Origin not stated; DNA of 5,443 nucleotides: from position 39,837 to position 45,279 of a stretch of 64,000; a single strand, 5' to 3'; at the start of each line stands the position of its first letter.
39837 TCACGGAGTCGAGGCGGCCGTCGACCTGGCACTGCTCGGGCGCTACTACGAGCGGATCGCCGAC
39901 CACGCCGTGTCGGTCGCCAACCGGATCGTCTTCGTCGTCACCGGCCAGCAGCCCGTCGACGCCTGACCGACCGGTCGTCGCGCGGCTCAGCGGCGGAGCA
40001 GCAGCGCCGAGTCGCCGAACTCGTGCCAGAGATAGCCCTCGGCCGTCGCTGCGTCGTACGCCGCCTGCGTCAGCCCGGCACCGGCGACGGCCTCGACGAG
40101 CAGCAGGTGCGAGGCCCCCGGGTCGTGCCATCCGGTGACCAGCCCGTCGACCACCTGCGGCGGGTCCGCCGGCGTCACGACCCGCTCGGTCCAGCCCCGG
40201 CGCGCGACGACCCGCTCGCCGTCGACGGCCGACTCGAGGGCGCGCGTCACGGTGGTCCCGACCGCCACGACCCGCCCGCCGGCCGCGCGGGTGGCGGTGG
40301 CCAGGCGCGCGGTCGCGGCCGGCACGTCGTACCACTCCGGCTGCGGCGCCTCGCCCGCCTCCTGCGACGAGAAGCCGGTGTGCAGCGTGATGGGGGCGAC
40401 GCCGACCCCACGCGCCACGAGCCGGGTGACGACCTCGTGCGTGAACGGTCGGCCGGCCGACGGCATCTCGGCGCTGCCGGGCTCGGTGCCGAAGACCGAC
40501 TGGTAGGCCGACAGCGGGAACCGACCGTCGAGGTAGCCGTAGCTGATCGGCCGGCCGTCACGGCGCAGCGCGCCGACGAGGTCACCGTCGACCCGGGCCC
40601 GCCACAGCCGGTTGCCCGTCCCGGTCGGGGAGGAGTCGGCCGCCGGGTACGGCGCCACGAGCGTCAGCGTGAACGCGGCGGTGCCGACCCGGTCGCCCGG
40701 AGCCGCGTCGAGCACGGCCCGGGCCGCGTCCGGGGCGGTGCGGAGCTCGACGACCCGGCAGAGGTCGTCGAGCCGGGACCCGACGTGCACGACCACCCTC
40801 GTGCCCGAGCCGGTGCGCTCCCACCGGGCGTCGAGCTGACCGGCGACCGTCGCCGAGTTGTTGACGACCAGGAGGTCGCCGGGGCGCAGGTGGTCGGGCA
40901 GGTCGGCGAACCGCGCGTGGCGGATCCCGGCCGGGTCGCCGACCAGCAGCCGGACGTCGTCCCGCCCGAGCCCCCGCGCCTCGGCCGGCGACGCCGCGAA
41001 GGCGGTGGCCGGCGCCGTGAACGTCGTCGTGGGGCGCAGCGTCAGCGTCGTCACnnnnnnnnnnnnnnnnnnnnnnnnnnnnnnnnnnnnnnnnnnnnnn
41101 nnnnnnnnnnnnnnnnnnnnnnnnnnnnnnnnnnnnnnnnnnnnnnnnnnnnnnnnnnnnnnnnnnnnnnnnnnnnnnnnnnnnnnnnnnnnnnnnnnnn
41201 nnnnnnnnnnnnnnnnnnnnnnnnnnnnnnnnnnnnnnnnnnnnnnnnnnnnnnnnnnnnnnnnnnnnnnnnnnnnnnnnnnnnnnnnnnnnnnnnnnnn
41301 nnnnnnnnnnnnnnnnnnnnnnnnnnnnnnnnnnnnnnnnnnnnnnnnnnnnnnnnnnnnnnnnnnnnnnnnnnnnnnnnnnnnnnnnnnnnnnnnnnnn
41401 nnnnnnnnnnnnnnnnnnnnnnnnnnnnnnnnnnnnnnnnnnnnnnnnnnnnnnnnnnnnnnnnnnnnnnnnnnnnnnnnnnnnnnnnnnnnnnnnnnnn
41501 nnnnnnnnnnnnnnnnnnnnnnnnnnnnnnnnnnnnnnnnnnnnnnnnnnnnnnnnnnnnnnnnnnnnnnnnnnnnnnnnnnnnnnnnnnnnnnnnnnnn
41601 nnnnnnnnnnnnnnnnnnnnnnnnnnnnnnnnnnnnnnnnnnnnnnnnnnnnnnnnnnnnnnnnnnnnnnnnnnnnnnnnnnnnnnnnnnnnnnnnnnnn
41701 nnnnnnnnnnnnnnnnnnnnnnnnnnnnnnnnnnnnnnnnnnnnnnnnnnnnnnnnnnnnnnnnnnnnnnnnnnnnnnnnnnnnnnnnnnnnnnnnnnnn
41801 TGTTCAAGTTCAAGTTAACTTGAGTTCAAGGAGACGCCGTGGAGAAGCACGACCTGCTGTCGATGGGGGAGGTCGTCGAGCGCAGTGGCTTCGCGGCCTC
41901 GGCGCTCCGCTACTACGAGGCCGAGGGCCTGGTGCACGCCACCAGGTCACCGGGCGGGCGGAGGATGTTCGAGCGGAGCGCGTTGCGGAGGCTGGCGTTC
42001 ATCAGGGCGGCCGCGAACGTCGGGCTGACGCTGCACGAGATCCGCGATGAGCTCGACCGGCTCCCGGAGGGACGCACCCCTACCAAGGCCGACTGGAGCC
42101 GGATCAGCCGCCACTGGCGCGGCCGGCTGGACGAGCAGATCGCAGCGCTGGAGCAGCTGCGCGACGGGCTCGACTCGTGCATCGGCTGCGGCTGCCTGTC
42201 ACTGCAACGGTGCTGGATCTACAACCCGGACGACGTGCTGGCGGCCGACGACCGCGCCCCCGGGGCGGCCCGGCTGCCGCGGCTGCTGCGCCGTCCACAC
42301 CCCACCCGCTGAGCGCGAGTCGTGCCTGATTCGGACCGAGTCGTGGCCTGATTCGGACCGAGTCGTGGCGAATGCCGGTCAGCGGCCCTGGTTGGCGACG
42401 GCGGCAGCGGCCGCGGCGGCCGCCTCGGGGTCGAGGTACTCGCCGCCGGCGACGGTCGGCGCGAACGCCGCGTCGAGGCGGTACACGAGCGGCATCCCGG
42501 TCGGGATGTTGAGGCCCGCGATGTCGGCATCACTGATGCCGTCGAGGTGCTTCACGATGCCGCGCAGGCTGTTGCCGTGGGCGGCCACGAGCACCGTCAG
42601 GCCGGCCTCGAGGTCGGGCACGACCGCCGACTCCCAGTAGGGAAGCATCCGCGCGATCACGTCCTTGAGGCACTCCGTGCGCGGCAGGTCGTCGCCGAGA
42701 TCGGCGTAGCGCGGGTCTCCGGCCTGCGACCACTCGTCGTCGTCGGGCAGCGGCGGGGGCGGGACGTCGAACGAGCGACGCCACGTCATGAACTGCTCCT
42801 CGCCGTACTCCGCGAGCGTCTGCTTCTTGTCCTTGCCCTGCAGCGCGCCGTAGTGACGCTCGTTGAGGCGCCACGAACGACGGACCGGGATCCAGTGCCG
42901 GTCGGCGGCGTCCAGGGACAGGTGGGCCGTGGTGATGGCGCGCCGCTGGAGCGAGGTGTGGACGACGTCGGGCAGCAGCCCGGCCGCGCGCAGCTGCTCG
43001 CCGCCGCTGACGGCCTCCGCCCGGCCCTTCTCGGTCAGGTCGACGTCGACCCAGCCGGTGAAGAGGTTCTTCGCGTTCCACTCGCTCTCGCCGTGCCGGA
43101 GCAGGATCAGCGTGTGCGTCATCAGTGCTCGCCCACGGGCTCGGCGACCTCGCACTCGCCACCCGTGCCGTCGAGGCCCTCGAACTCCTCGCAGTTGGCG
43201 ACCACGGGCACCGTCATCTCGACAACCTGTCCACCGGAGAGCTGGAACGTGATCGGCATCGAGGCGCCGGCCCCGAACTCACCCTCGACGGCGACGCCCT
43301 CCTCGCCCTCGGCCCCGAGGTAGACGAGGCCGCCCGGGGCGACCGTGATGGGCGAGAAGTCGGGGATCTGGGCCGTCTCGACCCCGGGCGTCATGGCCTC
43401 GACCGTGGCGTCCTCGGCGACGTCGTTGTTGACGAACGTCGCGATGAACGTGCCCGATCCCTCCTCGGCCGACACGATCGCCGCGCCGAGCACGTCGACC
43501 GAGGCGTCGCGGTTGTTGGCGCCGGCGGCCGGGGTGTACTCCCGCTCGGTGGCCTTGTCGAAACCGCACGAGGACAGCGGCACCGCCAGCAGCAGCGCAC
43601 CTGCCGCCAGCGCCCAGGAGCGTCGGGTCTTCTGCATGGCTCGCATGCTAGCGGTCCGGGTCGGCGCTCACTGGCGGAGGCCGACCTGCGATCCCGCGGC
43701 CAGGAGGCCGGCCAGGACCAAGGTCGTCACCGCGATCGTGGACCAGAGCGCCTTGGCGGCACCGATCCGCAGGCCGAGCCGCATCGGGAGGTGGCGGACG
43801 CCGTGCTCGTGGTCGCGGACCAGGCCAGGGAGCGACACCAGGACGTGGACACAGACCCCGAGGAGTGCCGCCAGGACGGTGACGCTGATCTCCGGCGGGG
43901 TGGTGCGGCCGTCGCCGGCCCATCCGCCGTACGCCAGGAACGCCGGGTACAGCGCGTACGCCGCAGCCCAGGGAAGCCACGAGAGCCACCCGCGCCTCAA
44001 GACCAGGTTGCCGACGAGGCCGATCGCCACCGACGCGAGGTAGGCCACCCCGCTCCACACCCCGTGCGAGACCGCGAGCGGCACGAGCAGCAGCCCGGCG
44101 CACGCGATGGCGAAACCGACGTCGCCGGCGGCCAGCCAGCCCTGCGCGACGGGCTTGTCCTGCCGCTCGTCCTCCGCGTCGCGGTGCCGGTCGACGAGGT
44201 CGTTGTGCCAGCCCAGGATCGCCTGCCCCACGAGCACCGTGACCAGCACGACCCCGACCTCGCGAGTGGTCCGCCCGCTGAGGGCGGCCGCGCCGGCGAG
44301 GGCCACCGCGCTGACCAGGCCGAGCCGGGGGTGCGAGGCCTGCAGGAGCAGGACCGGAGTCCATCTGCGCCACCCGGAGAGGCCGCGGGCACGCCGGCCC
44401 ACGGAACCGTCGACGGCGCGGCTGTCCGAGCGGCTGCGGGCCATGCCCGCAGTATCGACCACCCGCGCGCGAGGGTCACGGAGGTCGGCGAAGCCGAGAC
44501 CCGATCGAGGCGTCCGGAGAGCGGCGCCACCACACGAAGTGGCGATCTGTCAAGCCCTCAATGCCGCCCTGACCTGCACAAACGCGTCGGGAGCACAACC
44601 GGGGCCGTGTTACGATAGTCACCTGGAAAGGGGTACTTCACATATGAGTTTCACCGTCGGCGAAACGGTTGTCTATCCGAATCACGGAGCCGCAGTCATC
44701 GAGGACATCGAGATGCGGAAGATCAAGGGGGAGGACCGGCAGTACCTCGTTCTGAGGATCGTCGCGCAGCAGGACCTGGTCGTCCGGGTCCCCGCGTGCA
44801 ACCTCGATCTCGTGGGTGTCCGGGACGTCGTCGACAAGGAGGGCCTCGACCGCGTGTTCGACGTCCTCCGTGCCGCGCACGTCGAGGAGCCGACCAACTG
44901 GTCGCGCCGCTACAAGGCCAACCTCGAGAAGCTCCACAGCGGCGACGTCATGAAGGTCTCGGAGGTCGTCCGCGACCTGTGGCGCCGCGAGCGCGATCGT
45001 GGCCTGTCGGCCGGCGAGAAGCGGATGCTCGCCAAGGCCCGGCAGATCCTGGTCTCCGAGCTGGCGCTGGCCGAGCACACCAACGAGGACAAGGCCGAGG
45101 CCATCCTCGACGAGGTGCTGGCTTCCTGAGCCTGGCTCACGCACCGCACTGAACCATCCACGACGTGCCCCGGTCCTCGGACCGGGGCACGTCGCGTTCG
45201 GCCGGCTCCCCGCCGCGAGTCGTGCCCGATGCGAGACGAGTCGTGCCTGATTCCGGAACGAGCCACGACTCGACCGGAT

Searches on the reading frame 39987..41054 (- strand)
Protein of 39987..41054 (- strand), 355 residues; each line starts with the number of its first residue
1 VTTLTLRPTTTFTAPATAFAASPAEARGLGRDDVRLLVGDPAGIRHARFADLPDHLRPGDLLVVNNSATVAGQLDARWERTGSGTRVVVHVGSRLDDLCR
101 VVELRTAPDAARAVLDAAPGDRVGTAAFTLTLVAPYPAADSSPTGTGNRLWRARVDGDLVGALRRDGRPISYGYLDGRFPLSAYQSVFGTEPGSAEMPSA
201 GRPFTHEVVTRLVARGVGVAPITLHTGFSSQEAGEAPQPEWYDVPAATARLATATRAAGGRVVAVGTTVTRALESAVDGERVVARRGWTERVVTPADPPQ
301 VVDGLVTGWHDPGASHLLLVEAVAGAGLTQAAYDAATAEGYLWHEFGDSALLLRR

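Call 52: search_protein_families(library=pfam, proteins=[window:39987-41054:-], max_evalue=0.0001)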
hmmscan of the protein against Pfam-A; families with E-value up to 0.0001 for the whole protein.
window:39987-41054:- (355 aa): 1 family
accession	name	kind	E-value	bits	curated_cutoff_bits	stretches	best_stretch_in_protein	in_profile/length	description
PF02547.20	Queuosine_synth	-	1.9e-67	228.1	25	1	11-352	5-322/322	Queuosine biosynthesis protein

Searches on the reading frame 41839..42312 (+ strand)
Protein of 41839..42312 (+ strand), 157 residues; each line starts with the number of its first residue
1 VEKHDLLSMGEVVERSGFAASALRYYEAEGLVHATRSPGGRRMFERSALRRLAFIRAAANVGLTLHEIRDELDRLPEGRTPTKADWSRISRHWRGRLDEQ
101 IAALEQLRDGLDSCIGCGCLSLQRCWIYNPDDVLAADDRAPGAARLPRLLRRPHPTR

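Call 52: search_protein_families(library=pfam, proteins=[window:41839-42312:+], max_evalue=0.0001)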
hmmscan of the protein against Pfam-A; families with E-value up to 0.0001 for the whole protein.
window:41839-42312:+ (157 aa): 3 families
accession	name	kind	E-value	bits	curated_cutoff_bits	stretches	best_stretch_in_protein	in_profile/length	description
PF09278.17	MerR-DNA-bind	-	2.8e-18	66.7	25.4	1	49-114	1-65/65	MerR, DNA binding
PF13411.12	MerR_1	-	1.7e-15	57.3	21.6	1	8-74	2-68/69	MerR HTH family regulatory protein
PF00376.29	MerR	-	3.9e-10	39.8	28.2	1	8-44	1-38/38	MerR family regulatory protein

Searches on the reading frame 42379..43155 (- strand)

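Call 52: search_protein_families(library=pfam, proteins=[window:42379-43155:-], max_evalue=0.0001)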
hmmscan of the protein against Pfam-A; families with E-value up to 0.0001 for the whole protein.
window:42379-43155:- (258 aa): 1 family
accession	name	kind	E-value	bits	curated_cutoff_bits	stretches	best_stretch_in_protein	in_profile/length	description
PF00300.27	His_Phos_1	-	2.6e-30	106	21.7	1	16-218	1-172/194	Histidine phosphatase superfamily (branch 1)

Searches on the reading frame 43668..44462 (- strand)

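Call 52: search_protein_families(library=pfam, proteins=[window:43668-44462:-], max_evalue=0.0001)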
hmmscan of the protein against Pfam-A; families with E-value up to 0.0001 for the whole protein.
window:43668-44462:- (264 aa): 1 family
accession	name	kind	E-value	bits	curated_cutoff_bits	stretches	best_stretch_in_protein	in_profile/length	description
PF01040.23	UbiA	-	7.7e-12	45.5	34.2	1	53-254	6-202/250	UbiA prenyltransferase family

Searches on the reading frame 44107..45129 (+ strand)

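Call 89: search_protein_families(library=pfam, proteins=[window:44107-45129:+], max_evalue=0.001)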
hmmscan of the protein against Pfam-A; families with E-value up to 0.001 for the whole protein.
window:44107-45129:+ (340 aa): 2 families
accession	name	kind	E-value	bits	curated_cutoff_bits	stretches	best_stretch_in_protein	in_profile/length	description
PF21095.3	CarD_C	-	1.1e-36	125.1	23.1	1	249-335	1-87/87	CarD, C-terminal domain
PF02559.22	CarD_TRCF_RID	-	8.9e-13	48.5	23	1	182-241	1-56/57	CarD-like/TRCF RID domain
